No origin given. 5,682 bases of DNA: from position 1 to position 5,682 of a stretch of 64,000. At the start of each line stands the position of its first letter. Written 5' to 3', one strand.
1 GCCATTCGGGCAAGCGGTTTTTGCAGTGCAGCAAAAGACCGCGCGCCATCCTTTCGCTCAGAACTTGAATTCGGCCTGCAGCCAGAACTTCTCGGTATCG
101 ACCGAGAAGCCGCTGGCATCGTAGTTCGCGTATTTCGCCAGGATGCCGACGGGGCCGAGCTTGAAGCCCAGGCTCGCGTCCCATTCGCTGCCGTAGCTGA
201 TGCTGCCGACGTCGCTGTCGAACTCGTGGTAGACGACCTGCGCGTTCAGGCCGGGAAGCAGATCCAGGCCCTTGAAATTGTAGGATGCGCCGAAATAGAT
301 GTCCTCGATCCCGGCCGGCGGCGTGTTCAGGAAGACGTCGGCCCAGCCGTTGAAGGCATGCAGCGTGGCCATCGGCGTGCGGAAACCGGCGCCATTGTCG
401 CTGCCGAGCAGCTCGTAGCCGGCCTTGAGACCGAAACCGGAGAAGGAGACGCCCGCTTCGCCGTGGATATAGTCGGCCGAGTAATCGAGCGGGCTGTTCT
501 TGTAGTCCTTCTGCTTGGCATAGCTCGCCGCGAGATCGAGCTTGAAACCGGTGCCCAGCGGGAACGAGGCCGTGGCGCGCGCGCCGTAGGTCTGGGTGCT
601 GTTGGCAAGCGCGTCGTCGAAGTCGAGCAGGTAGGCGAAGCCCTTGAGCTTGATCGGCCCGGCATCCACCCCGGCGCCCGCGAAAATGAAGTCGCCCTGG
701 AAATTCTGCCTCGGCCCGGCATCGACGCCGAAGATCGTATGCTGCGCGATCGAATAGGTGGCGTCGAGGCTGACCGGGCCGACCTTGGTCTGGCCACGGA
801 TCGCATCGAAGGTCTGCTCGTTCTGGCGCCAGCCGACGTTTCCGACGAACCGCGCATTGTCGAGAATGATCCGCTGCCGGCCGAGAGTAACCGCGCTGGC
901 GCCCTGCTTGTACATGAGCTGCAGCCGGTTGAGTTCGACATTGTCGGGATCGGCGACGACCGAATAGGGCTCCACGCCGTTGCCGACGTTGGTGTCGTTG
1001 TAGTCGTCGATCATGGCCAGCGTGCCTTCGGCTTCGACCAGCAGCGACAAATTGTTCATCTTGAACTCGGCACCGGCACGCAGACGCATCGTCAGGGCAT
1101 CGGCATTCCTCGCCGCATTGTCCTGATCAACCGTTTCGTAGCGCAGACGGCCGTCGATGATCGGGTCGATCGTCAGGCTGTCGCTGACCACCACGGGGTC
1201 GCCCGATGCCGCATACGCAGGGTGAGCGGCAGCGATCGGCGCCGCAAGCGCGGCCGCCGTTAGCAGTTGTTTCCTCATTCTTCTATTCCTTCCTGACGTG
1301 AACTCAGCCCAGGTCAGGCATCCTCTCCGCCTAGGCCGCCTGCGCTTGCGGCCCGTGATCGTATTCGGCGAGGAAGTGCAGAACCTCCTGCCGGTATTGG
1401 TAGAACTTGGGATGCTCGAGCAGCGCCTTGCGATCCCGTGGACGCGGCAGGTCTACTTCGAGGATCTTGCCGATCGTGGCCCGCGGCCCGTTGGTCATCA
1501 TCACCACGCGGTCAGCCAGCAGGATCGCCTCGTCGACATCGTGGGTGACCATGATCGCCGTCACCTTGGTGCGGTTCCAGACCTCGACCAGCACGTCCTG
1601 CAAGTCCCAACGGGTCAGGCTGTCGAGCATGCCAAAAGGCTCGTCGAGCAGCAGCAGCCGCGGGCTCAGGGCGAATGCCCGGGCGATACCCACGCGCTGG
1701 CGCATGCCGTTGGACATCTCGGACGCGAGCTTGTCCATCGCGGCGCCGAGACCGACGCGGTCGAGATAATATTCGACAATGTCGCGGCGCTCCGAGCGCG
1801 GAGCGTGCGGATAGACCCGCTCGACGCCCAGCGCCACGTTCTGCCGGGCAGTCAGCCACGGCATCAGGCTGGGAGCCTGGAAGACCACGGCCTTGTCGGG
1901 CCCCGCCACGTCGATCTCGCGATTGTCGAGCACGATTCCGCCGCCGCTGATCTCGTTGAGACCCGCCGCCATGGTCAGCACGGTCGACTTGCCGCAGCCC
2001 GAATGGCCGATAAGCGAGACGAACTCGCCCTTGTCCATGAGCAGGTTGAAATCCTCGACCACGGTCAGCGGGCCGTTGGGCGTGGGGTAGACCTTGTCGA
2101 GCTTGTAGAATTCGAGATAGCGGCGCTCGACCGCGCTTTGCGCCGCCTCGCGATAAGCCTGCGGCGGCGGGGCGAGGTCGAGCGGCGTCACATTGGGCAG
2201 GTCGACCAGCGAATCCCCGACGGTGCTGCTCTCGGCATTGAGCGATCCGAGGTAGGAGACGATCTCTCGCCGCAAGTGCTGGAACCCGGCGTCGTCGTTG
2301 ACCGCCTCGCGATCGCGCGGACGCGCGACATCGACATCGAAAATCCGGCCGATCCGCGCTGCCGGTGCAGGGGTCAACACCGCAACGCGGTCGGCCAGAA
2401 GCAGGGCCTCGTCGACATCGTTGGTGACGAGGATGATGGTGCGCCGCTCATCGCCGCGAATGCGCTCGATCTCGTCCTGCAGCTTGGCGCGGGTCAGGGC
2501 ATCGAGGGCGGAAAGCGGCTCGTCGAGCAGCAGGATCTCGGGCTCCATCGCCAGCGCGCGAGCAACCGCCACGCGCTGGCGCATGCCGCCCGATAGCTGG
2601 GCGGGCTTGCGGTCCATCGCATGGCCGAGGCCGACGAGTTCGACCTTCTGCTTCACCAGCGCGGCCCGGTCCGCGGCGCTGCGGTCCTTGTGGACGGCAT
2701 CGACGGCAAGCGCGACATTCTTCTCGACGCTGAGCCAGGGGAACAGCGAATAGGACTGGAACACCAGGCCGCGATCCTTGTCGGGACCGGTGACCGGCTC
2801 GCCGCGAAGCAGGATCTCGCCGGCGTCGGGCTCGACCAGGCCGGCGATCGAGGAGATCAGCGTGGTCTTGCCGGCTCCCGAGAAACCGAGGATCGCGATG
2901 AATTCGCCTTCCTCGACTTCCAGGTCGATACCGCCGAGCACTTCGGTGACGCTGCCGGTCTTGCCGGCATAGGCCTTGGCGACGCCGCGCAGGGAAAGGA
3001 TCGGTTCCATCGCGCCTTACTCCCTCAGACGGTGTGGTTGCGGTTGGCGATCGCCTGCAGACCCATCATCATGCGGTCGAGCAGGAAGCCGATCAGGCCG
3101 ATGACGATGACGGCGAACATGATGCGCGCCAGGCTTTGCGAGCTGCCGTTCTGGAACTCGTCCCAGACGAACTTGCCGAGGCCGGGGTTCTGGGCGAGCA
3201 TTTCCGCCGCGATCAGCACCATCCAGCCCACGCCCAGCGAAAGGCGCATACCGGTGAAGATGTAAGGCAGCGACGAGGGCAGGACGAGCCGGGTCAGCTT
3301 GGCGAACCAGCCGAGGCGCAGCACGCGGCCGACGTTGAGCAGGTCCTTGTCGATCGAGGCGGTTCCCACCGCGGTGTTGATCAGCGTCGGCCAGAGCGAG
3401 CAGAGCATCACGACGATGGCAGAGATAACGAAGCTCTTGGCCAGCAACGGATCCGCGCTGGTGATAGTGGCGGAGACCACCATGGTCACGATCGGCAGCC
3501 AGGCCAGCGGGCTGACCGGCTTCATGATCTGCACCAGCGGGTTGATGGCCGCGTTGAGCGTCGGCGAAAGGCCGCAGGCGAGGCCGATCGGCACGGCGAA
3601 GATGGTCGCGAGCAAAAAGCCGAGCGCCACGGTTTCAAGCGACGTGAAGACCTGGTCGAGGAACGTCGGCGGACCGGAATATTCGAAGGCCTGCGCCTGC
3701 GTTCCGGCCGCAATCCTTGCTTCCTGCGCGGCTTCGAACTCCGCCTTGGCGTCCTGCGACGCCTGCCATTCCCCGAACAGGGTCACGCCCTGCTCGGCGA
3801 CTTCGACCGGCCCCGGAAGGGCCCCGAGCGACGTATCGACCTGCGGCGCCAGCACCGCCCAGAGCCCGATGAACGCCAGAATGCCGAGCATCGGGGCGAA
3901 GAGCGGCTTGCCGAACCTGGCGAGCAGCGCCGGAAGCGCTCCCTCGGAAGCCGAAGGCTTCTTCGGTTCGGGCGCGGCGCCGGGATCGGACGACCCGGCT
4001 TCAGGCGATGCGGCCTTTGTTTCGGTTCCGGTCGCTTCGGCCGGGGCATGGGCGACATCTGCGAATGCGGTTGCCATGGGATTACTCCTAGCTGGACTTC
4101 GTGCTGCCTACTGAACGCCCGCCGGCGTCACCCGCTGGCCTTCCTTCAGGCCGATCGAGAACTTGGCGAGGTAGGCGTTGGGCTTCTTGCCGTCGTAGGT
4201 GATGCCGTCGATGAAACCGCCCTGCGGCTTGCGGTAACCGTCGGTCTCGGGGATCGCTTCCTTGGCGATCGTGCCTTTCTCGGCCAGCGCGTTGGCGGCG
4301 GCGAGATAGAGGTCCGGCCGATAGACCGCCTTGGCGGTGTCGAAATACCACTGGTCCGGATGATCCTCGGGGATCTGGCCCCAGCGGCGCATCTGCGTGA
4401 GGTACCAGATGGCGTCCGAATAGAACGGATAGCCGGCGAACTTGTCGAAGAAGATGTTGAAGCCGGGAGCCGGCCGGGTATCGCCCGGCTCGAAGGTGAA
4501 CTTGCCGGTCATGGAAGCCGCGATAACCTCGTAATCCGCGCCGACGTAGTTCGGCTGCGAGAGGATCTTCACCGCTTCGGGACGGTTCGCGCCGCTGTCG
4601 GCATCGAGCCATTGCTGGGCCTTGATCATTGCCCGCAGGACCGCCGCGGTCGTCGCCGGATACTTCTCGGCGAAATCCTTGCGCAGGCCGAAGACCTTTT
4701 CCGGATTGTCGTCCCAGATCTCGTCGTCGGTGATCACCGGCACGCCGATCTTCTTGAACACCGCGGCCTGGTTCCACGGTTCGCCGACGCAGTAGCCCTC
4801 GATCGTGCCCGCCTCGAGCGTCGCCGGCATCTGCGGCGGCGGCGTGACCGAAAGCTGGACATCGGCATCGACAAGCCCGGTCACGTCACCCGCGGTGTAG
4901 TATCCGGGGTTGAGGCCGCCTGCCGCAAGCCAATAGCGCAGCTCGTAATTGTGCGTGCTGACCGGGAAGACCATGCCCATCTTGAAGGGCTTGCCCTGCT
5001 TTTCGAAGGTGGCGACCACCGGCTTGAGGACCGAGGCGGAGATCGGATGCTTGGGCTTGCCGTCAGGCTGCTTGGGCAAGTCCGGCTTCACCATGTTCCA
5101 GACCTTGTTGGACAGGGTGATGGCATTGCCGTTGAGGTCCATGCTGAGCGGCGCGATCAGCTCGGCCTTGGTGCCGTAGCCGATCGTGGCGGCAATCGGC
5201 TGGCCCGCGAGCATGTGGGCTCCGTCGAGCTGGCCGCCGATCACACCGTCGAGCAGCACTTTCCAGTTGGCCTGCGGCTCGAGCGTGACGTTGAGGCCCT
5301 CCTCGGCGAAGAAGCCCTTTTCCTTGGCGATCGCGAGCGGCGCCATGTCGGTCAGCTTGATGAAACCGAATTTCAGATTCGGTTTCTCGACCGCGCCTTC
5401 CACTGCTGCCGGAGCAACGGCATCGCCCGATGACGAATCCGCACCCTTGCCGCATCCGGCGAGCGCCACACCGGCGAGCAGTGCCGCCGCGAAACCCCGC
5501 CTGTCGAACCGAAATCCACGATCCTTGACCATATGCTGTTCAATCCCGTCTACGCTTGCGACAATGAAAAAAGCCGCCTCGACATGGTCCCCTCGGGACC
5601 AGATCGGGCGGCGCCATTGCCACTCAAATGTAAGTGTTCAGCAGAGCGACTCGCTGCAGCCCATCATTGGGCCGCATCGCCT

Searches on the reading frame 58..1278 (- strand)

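Call 29: search_protein_families(library=pfam, proteins=[window:58-1278:-], max_evalue=0.00001)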
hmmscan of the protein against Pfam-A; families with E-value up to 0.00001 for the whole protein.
window:58-1278:- (406 aa): 1 family
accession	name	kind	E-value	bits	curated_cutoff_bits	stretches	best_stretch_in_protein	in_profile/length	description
PF13372.12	Alginate_exp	-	1.9e-07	30.7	25.2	1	59-175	29-141/395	Alginate export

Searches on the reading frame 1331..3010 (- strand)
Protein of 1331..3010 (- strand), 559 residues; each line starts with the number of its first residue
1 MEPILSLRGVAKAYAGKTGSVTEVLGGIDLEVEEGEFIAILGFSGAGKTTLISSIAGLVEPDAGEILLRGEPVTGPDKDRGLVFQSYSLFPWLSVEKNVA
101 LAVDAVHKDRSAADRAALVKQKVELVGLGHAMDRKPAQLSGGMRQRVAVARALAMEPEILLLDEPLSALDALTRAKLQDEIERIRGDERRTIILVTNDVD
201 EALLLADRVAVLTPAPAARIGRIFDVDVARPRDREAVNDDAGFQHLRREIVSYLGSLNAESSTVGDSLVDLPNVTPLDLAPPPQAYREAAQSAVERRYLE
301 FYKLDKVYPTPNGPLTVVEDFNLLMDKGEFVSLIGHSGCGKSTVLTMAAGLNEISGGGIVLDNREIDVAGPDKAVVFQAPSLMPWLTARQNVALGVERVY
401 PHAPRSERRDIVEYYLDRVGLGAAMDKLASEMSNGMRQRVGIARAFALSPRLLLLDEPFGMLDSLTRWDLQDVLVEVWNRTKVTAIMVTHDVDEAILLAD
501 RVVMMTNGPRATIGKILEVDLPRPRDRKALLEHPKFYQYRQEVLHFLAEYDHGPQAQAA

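Call 29: search_protein_families(library=pfam, proteins=[window:1331-3010:-], max_evalue=0.00001)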
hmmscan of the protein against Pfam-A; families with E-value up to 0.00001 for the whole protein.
window:1331-3010:- (559 aa): 6 families
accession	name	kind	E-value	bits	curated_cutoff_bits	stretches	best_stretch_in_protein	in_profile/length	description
PF00005.33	ABC_tran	-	5.8e-62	208.7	25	2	26-166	2-136/137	ABC transporter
PF13401.12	AAA_22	-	6.1e-08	33.5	27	0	329-457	6-92/130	AAA domain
PF13304.12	AAA_21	-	8.5e-07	29.8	27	0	122-196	221-297/304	AAA domain, putative AbiEii toxin, Type IV TA system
PF13481.12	AAA_25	-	5.1e-06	26.7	27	0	324-347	29-52/195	AAA domain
PF13555.12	AAA_29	-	8.3e-06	25.9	27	0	30-61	17-48/61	P-loop containing region of AAA domain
PF13191.12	AAA_16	-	9.3e-06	26.7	32.6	0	328-361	24-56/167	AAA ATPase domain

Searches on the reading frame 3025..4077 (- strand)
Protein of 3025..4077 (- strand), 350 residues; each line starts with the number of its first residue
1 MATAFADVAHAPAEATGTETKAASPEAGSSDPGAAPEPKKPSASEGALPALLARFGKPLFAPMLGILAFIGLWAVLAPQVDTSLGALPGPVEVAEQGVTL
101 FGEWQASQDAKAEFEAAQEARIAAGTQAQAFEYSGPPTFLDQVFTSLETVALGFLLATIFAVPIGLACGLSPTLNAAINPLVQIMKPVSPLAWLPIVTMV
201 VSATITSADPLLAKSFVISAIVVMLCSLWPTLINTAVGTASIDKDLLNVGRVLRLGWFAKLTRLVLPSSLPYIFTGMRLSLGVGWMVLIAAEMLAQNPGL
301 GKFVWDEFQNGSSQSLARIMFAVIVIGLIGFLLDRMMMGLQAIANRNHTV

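Call 29: search_protein_families(library=pfam, proteins=[window:3025-4077:-], max_evalue=0.00001)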
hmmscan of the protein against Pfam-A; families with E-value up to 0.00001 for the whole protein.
window:3025-4077:- (350 aa): 1 family
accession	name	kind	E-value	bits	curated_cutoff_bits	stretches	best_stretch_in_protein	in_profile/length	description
PF00528.27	BPD_transp_1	-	8.9e-18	65.1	26.4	1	161-336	1-174/184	Binding-protein-dependent transport system inner membrane component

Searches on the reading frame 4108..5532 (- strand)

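Call 29: search_protein_families(library=pfam, proteins=[window:4108-5532:-], max_evalue=0.00001)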
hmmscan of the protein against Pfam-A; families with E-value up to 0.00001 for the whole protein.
window:4108-5532:- (474 aa): 1 family
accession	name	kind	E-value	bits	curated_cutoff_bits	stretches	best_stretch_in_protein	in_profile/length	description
PF13379.11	NMT1_2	-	2.2e-95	319.7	24.7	1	47-325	2-252/252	NMT1-like family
